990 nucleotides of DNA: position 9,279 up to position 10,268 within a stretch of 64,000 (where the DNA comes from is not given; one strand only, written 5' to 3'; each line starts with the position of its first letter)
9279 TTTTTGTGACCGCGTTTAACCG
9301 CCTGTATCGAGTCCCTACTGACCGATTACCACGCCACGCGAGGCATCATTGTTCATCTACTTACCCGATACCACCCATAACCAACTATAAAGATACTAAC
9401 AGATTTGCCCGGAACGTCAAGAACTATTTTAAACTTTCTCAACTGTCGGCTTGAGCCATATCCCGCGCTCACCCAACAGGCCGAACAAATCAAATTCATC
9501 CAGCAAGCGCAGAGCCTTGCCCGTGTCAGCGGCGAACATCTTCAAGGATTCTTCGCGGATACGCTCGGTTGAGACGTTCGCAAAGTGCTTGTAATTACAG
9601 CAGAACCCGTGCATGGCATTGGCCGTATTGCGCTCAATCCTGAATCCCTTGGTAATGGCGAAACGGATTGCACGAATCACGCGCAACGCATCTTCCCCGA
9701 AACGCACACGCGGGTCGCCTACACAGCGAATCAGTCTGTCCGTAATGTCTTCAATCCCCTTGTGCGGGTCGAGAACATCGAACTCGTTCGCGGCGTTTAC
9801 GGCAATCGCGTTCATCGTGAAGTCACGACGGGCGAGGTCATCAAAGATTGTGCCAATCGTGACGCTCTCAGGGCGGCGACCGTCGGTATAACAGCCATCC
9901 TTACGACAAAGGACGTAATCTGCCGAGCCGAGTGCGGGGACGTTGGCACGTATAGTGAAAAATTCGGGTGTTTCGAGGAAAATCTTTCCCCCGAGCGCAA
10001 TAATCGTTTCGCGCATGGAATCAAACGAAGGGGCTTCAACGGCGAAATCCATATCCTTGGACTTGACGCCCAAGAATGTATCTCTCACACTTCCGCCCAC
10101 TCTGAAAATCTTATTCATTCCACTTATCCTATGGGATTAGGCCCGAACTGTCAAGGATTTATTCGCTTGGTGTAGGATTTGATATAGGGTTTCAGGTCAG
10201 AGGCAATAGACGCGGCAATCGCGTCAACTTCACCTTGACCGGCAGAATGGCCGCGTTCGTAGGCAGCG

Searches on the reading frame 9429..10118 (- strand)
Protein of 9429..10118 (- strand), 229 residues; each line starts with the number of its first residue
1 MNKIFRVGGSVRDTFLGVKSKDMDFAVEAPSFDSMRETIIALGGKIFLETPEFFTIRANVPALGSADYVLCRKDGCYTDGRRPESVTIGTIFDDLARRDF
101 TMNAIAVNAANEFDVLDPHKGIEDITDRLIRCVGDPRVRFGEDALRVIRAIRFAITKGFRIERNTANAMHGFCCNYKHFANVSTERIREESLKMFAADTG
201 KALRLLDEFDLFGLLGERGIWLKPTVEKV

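Call 63: find_related_loci(query=window:9429-10118:-, collection=genome_contigs, flank=1000)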
Query window:9429-10118:- (229 aa) in genome_contigs; peptide patterns used: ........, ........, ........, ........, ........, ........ (x = any residue, [..] = any of these).
600 stretches matched a pattern (row limit reached: there are more); 585 encode a relative of the query (tblastn E <= 1e-3); the best 80 are kept; 80 distinct loci.
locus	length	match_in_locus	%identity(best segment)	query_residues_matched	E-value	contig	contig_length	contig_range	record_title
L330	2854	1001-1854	60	3-228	1e-40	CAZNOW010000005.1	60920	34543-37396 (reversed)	MAG TPA_asm: uncultured Candidatus Saccharibacteria bacterium isolate binchicken_co3_143 genome assembly, contig: NODE_1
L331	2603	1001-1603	40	2-212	2e-38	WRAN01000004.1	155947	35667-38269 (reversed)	MAG: Defluviitaleaceae bacterium isolate Lab288P1bin39 Ga0131853_10000054, whole genome shotgun sequence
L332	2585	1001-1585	41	3-196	8e-38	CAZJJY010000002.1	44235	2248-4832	MAG TPA_asm: uncultured Gammaproteobacteria bacterium isolate binchicken_co243_270 genome assembly, contig: NODE_505_len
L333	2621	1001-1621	42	3-215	4e-37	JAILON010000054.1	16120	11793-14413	MAG: Treponema sp. isolate RUI307 k141_1290323_flag=0_multi=8.9950_len=16120, whole genome shotgun sequence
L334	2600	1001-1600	41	3-208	3e-37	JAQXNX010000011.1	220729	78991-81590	MAG: Spirochaetales bacterium isolate SUG1364 k141_2483362, whole genome shotgun sequence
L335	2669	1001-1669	39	2-223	1e-36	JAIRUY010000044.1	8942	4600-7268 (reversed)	MAG: Treponema sp. isolate Ehx436_bin20 k119_1868829, whole genome shotgun sequence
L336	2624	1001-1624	40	3-214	1e-36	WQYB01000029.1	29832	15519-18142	MAG: Treponema sp. isolate Emb289P3bin69 Ga0123356_10001111, whole genome shotgun sequence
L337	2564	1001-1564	43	2-197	3e-36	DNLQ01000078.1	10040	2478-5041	MAG TPA_asm: Ruminococcus sp. isolate UBA9748 contig_139590, whole genome shotgun sequence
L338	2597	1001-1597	38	2-208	2e-35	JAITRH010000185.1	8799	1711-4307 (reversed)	MAG: Treponema sp. isolate Roe453_bin17 k119_486315, whole genome shotgun sequence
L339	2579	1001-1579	44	5-206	2e-35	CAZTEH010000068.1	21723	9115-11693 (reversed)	MAG TPA_asm: uncultured Oscillospiraceae bacterium isolate SRP302447_co4_101 genome assembly, contig: NODE_6331_length_2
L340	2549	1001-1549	42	5-195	3e-35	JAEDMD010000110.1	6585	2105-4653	MAG: Oscillospiraceae bacterium isolate MAG257 NODE_13467_length_6585_cov_5.787443, whole genome shotgun sequence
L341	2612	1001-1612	38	3-215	2e-35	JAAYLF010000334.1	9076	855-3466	MAG: Clostridiaceae bacterium isolate AS15tlH2ME_177 141231_AS15, whole genome shotgun sequence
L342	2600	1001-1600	40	5-213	6e-35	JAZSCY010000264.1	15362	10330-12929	MAG: Eubacteriales bacterium isolate T1900044602_TS20190068.MAGScoT_cleanbin_000033 SGB_705_k141_451787, whole genome sh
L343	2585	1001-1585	39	3-198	5e-35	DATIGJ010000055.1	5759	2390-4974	MAG TPA_asm: Patescibacteria group bacterium isolate SMAG_U16418 k141_255378, whole genome shotgun sequence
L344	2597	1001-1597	43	3-207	6e-35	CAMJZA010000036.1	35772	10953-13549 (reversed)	MAG: uncultured Treponema sp. isolate SRR12081299_bin.21_metaWRAP_v1.3_MAG genome assembly, contig: ERZ12289776.1265, wh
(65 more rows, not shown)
